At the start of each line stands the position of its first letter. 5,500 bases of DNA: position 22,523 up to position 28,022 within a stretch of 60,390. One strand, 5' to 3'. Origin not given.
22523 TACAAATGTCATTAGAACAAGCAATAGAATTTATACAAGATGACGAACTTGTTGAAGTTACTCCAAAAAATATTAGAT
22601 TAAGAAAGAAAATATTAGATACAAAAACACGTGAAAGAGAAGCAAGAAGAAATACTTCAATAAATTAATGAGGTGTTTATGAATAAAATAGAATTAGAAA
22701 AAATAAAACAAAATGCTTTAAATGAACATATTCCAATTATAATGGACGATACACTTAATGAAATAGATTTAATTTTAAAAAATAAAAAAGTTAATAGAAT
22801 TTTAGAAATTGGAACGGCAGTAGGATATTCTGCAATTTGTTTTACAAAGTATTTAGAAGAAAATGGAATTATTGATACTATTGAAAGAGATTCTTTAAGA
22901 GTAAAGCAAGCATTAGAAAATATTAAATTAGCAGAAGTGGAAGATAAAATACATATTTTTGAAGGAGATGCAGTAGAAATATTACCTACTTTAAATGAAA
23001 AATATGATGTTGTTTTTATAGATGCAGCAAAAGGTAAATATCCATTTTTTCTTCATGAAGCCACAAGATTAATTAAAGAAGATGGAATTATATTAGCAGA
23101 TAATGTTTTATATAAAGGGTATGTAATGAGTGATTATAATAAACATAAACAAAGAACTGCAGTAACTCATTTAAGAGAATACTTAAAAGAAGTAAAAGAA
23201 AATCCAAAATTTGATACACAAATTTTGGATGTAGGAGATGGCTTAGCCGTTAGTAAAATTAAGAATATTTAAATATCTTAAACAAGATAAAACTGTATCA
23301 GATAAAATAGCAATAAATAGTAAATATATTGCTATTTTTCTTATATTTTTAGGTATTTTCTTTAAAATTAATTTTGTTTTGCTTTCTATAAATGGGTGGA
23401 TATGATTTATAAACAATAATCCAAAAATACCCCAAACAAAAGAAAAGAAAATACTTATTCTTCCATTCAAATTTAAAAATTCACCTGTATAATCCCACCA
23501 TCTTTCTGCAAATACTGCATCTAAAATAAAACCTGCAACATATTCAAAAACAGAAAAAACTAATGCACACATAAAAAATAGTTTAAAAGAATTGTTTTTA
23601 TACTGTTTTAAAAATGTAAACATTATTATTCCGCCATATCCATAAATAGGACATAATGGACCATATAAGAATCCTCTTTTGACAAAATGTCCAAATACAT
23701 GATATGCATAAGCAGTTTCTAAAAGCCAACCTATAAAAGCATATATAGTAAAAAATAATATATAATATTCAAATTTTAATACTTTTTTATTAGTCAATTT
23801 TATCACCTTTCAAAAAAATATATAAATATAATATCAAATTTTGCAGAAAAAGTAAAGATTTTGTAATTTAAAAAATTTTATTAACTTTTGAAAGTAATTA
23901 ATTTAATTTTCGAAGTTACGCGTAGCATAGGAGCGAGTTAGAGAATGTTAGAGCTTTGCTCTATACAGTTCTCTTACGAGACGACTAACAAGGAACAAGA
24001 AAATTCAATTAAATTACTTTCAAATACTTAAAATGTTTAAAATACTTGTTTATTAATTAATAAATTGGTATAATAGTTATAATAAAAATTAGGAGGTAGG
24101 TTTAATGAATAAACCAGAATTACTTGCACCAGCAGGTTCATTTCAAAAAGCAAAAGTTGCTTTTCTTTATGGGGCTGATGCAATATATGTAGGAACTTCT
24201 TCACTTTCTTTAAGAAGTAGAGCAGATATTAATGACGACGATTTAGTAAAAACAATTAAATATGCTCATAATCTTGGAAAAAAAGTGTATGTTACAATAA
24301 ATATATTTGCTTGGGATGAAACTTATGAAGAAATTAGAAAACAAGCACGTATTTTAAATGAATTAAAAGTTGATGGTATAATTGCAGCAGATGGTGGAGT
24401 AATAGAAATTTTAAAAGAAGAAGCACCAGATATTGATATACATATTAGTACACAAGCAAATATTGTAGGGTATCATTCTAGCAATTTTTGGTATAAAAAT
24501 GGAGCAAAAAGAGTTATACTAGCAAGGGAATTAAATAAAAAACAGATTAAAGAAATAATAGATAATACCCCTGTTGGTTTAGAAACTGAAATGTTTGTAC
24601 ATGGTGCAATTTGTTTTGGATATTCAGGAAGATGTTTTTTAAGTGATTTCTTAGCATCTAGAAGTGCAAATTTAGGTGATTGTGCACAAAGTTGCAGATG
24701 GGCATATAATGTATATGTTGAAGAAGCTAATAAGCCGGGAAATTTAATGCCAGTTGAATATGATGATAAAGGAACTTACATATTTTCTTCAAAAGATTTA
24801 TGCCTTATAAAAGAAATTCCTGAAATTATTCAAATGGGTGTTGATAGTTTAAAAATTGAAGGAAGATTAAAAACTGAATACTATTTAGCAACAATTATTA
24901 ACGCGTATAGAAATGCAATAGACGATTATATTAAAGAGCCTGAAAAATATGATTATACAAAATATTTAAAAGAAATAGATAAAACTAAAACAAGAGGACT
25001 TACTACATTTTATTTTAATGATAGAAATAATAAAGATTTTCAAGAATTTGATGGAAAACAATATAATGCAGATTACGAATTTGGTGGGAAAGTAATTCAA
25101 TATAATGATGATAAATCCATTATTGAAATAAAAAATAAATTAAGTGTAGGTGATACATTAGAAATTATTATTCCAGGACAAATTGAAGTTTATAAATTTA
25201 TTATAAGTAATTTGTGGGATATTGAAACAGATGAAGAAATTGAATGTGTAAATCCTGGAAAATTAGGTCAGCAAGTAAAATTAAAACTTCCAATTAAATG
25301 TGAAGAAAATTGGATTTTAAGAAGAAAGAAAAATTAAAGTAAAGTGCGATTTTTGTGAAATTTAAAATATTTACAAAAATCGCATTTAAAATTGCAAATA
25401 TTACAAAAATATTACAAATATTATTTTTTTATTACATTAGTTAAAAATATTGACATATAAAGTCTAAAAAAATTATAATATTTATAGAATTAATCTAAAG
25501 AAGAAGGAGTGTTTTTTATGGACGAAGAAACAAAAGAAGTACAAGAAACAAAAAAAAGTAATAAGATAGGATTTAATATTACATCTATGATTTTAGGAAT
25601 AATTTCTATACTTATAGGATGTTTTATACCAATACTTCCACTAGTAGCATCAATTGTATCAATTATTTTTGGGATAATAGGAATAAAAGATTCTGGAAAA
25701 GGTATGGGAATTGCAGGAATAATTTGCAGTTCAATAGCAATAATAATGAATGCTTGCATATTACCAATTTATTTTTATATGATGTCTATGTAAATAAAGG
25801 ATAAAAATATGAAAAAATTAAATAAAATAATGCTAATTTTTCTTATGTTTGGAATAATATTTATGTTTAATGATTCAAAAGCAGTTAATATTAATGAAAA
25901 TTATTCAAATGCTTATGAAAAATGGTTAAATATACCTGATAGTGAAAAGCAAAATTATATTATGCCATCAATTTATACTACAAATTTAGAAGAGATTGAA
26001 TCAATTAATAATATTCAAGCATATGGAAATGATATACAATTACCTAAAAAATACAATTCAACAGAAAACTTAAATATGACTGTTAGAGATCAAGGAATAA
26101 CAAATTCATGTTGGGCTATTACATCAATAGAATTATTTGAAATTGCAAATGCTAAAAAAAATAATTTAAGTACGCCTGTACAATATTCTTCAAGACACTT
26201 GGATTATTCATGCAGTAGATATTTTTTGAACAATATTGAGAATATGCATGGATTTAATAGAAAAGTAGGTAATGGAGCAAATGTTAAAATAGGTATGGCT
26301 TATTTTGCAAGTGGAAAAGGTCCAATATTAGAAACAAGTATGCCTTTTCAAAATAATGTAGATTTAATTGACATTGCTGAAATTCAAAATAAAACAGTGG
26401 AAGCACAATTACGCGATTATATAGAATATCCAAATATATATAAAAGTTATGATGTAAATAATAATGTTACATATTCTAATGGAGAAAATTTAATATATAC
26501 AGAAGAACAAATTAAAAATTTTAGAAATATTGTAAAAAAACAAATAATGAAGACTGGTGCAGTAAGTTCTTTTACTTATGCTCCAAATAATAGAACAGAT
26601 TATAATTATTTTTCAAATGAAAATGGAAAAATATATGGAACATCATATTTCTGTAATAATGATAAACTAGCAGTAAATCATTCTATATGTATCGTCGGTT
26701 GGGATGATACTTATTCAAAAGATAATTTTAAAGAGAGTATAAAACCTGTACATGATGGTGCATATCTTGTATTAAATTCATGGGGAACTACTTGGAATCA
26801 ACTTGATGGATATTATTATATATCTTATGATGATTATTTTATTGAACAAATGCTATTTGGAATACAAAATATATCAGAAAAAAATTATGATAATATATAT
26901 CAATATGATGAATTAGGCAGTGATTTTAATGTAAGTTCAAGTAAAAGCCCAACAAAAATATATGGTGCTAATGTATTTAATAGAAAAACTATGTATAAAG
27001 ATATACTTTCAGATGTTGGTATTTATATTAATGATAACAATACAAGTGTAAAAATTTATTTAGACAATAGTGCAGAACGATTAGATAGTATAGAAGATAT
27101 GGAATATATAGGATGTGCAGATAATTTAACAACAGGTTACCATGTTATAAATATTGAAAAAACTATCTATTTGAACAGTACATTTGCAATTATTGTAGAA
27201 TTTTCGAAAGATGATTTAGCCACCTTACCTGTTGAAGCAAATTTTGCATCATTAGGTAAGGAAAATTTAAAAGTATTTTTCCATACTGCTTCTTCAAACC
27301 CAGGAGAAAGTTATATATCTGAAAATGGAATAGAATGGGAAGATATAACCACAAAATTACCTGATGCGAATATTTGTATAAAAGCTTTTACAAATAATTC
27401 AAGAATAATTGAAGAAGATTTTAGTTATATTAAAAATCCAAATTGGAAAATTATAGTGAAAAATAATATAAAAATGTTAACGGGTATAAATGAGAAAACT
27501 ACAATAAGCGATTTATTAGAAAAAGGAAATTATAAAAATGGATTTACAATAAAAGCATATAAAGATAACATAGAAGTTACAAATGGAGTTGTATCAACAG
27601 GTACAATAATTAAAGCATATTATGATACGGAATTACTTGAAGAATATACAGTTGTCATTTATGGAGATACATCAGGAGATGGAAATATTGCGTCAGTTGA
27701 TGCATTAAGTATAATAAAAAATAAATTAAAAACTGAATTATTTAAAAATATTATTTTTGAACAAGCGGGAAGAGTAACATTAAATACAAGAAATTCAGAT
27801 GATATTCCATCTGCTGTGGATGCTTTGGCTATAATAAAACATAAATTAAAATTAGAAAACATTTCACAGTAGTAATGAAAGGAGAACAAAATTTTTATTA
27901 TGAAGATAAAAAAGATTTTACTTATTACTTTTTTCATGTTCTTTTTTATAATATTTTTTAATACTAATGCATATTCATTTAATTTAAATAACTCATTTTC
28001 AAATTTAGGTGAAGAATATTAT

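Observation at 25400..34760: Cohesin-dockerin surface-display locus whose cargo is mostly cysteine proteases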

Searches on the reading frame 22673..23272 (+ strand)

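Call 19: search_protein_families(library=pfam, proteins=[window:22673-23272:+], max_evalue=0.00001)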
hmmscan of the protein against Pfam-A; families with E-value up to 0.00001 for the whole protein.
window:22673-23272:+ (199 aa): 5 families
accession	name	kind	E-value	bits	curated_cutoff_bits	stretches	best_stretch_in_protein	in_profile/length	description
PF01596.23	Methyltransf_3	-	6.5e-28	97.9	22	1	25-194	30-201/204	O-methyltransferase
PF13578.12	Methyltransf_24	-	6.7e-12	46.7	26.3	1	44-145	1-105/105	Methyltransferase domain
PF01135.25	PCMT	-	4.8e-10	40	20.3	1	35-128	69-160/210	Protein-L-isoaspartate(D-aspartate) O-methyltransferase (PCMT)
PF02475.24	TRM5-TYW2_MTfase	-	1.8e-08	35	28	1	38-141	35-134/164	TRM5/TYW2 methyltransferase domain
PF13847.12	Methyltransf_31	-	1.3e-06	28.6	27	1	38-179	2-127/145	Methyltransferase domain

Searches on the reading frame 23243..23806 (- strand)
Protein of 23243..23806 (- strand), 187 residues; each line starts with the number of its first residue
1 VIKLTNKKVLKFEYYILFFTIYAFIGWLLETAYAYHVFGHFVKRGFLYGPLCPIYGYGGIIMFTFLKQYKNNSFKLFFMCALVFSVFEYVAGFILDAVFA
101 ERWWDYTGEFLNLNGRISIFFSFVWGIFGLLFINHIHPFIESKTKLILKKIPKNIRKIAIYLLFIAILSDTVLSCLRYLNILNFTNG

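Call 19: search_protein_families(library=pfam, proteins=[window:23243-23806:-], max_evalue=0.00001)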
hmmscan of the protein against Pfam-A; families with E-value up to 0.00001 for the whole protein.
window:23243-23806:- (187 aa): 1 family
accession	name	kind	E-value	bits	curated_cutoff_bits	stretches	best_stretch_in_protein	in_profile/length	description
PF06541.16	ABC_trans_CmpB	-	1.4e-45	155.6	25.9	1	17-174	1-150/151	Putative ABC-transporter type IV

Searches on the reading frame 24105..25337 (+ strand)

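Call 19: search_protein_families(library=pfam, proteins=[window:24105-25337:+], max_evalue=0.00001)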
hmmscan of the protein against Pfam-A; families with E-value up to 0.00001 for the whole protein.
window:24105-25337:+ (410 aa): 2 families
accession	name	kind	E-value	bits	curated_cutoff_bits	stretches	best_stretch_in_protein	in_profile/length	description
PF01136.24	Peptidase_U32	-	2.5e-85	285.9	22.4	1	75-309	2-232/233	Peptidase family U32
PF16325.11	Peptidase_U32_C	-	1.3e-13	51.3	28.2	1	323-406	2-83/83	Peptidase family U32 C-terminal domain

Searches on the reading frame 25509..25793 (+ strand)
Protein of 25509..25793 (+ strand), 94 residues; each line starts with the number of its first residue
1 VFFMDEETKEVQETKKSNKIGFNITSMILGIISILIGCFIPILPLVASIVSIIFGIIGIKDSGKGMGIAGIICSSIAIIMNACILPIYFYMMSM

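Call 3: search_protein_families(library=pfam, proteins=[window:25509-25793:+], max_evalue=0.1)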
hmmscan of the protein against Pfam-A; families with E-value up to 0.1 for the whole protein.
window:25509-25793:+ (94 aa): 1 family
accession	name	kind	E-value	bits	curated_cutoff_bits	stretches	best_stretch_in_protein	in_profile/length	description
PF13828.11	DUF4190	-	0.0013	18.9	35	1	24-80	3-58/62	Domain of unknown function (DUF4190)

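Call 4: search_protein_families(library=ncbifam, proteins=[window:25509-25793:+], max_evalue=0.1)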
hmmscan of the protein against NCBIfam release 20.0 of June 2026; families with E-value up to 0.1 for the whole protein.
window:25509-25793:+ (94 aa): 2 families
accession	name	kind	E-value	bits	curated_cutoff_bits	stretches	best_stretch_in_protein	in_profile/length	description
NF010828.0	PRK14232.1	equivalog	0.01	15.9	118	1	3-41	77-115/120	fluoride efflux transporter CrcB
NF001323.0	PRK00259.1-1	equivalog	0.01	15.6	196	1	2-59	23-80/198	septation protein A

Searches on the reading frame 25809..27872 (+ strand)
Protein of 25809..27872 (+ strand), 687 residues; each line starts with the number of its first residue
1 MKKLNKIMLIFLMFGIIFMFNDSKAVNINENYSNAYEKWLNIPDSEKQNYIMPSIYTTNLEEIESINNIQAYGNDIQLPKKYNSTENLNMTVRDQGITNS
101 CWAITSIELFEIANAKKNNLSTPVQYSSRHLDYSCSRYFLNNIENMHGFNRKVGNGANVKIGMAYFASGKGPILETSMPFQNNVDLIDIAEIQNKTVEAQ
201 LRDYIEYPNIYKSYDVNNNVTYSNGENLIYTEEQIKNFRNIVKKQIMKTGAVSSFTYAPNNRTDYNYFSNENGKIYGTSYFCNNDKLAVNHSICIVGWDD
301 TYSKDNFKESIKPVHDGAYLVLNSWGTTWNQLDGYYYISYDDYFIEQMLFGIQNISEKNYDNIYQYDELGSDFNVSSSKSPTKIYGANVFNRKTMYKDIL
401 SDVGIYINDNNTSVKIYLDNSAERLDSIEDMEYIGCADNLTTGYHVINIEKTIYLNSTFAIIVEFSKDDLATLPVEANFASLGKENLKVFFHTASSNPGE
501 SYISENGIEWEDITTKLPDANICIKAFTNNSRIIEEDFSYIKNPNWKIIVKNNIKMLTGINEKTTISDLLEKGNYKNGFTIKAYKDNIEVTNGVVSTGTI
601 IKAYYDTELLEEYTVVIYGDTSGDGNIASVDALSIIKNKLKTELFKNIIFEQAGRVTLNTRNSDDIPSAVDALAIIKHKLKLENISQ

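Call 3: search_protein_families(library=pfam, proteins=[window:25809-27872:+], max_evalue=0.1)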
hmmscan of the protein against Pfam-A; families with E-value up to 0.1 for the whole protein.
window:25809-27872:+ (687 aa): 3 families
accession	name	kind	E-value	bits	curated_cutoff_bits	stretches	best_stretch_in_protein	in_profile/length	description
PF18560.7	Lectin_like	-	1.6e-24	87.4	27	1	363-528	1-156/156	Lectin like domain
PF00112.29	Peptidase_C1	-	1.1e-12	48.9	20.7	1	80-341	3-205/220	Papain family cysteine protease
PF00404.24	Dockerin_1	-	0.021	15.5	22.9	0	618-640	1-23/57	Dockerin type I domain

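Call 4: search_protein_families(library=ncbifam, proteins=[window:25809-27872:+], max_evalue=0.1)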
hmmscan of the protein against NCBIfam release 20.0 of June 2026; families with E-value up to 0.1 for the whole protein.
window:25809-27872:+ (687 aa): 1 family
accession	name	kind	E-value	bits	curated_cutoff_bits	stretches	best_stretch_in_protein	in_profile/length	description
NF041144.1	expansin_EXLX1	subfamily_domain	0.063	12.6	100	0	202-273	87-156/194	expansin EXLX1 family cellulose-binding protein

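Call 12: search_solved_structures(query=window:25809-27872:+, max_evalue=0.01, show_alignments=1)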
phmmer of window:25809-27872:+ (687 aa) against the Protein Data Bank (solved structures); distinct sequences matched with E-value up to 0.01: 2.
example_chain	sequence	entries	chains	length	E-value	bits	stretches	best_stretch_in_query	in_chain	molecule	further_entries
4d59_A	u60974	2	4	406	1.4e-19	73.3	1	239-530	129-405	CELL SURFACE PROTEIN (PUTATIVE CELL SURFACE-ASSOCIATED CYSTEINE PROTEASE)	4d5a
4ci7_A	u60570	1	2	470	3.1e-19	72.1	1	239-530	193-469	CELL SURFACE PROTEIN (PUTATIVE CELL SURFACE-ASSOCIATED CYSTEINE PROTEASE)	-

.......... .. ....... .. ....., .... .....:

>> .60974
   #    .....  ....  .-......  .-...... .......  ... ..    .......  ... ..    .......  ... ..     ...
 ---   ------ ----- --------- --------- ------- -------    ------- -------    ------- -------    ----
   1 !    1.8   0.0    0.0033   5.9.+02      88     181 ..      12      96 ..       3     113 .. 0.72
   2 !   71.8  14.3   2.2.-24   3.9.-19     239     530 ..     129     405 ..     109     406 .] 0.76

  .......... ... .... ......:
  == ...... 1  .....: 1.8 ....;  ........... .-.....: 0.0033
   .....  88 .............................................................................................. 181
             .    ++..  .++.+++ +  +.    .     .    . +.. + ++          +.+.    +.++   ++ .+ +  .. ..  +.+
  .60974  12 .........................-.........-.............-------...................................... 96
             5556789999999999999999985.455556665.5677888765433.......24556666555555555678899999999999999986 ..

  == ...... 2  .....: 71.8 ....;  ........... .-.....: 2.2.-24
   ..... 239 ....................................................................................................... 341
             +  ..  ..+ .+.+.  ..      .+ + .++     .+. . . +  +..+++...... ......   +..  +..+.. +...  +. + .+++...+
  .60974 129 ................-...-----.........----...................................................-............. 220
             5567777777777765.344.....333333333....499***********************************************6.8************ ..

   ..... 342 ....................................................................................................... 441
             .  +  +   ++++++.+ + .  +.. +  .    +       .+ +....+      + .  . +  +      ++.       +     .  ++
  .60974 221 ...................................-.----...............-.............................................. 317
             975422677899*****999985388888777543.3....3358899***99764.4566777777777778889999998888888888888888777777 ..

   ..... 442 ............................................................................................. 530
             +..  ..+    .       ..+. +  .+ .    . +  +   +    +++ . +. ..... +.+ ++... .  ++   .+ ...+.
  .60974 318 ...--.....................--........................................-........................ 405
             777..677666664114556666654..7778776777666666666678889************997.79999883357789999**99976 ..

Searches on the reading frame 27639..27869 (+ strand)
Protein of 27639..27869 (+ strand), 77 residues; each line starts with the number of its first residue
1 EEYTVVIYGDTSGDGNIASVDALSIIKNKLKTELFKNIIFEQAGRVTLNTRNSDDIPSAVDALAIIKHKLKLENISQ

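Call 31: search_solved_structures(query=A3, max_evalue=1, show_alignments=2)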
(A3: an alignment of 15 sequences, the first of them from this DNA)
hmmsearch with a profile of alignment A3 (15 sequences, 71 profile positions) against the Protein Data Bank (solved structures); distinct sequences matched with E-value up to 1: 128 (the best 60 are shown).
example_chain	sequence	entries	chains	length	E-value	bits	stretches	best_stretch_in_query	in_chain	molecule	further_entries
8x39_A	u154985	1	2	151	5e-14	55.9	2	8-66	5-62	Serine protease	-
8x3a_A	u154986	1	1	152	5.1e-14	55.9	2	8-66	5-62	Serine protease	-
2ccl_B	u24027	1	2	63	1.1e-12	51.5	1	6-66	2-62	ENDO-1,4-BETA-XYLANASE Y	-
1ohz_B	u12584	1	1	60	4.6e-12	49.6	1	9-66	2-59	ENDO-1,4-BETA-XYLANASE Y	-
4cj0_A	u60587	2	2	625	8.3e-11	45.6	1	6-67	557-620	ENDOGLUCANASE D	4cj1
1clc_A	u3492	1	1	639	9.3e-11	45.4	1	6-67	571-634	ENDOGLUCANASE CELD; EC: 3.2.1.4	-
2mte_A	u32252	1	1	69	2.2e-10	44.2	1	7-67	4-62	Cellulose 1,4-beta-cellobiosidase (reducing end) CelS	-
1daq_A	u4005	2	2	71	2.2e-10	44.2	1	7-67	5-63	ENDOGLUCANASE SS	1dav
4fl4_A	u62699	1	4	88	2.8e-10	43.9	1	9-67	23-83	Glycoside hydrolase family 9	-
4uyp_B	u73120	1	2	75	4.9e-10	43.1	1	7-66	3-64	Cellulosomal scaffoldin adaptor protein B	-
2yik_A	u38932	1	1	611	6.3e-10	42.8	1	5-65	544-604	ENDOGLUCANASE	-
2vn6_B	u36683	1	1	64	7.5e-10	42.5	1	5-66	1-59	ENDOGLUCANASE A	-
2vn5_B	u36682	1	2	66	1e-09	42.1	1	5-66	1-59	ENDOGLUCANASE A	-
4uyq_B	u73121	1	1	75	2e-09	41.2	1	7-66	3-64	Cellulosomal scaffoldin adaptor protein B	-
3ul4_B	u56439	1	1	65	5.4e-09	39.8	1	5-69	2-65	Cellulosome enzyme, dockerin type I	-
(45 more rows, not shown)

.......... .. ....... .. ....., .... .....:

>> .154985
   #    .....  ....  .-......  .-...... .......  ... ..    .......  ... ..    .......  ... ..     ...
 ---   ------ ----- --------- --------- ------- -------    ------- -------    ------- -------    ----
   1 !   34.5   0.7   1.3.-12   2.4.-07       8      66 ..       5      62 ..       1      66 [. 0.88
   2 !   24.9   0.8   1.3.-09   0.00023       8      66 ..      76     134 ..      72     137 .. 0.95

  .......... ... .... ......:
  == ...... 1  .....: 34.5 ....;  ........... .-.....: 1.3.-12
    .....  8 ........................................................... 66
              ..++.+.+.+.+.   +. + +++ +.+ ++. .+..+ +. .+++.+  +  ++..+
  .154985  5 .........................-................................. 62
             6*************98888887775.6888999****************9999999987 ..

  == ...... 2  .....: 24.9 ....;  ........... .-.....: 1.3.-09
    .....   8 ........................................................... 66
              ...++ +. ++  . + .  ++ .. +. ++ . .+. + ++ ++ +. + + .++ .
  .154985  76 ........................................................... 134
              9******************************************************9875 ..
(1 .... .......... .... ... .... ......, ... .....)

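Call 35: search_solved_structures(query=A4, max_evalue=1, show_alignments=1)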
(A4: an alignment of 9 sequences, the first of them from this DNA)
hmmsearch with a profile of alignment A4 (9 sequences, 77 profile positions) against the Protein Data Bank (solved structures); distinct sequences matched with E-value up to 1: 18.
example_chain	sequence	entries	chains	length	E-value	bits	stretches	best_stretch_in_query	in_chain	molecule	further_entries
1daq_A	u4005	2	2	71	3.2e-05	27.2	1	7-27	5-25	ENDOGLUCANASE SS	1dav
2mte_A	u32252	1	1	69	4.3e-05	26.8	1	7-26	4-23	Cellulose 1,4-beta-cellobiosidase (reducing end) CelS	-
5m2s_B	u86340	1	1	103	0.00099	22.4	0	8-31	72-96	Doc8: Type I dockerin repeat domain from family 9 glycoside hydrolase WP_009982745[Ruminoc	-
2vn6_B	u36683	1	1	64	0.003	20.9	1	5-22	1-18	ENDOGLUCANASE A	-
2vn5_B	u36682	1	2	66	0.0034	20.7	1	5-22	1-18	ENDOGLUCANASE A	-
2ccl_B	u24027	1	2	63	0.0035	20.7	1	5-42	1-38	ENDO-1,4-BETA-XYLANASE Y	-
4uyp_B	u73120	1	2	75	0.0036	20.6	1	7-25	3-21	Cellulosomal scaffoldin adaptor protein B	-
4uyq_B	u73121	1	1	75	0.0045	20.3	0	7-25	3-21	Cellulosomal scaffoldin adaptor protein B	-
1ohz_B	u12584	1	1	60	0.021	18.2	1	9-42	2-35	ENDO-1,4-BETA-XYLANASE Y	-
3ul4_B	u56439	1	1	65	0.038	17.3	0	9-32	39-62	Cellulosome enzyme, dockerin type I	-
4fl4_A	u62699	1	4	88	0.043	17.2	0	9-27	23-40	Glycoside hydrolase family 9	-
4cj0_A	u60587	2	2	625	0.044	17.1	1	6-25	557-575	ENDOGLUCANASE D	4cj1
1clc_A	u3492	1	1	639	0.046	17.1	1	6-25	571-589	ENDOGLUCANASE CELD; EC: 3.2.1.4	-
2yik_A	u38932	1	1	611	0.33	14.3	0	5-22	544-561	ENDOGLUCANASE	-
2y3n_B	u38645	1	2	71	0.34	14.3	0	7-24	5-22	CELLULOSOMAL FAMILY-48 PROCESSIVE GLYCOSIDE HYDROLASE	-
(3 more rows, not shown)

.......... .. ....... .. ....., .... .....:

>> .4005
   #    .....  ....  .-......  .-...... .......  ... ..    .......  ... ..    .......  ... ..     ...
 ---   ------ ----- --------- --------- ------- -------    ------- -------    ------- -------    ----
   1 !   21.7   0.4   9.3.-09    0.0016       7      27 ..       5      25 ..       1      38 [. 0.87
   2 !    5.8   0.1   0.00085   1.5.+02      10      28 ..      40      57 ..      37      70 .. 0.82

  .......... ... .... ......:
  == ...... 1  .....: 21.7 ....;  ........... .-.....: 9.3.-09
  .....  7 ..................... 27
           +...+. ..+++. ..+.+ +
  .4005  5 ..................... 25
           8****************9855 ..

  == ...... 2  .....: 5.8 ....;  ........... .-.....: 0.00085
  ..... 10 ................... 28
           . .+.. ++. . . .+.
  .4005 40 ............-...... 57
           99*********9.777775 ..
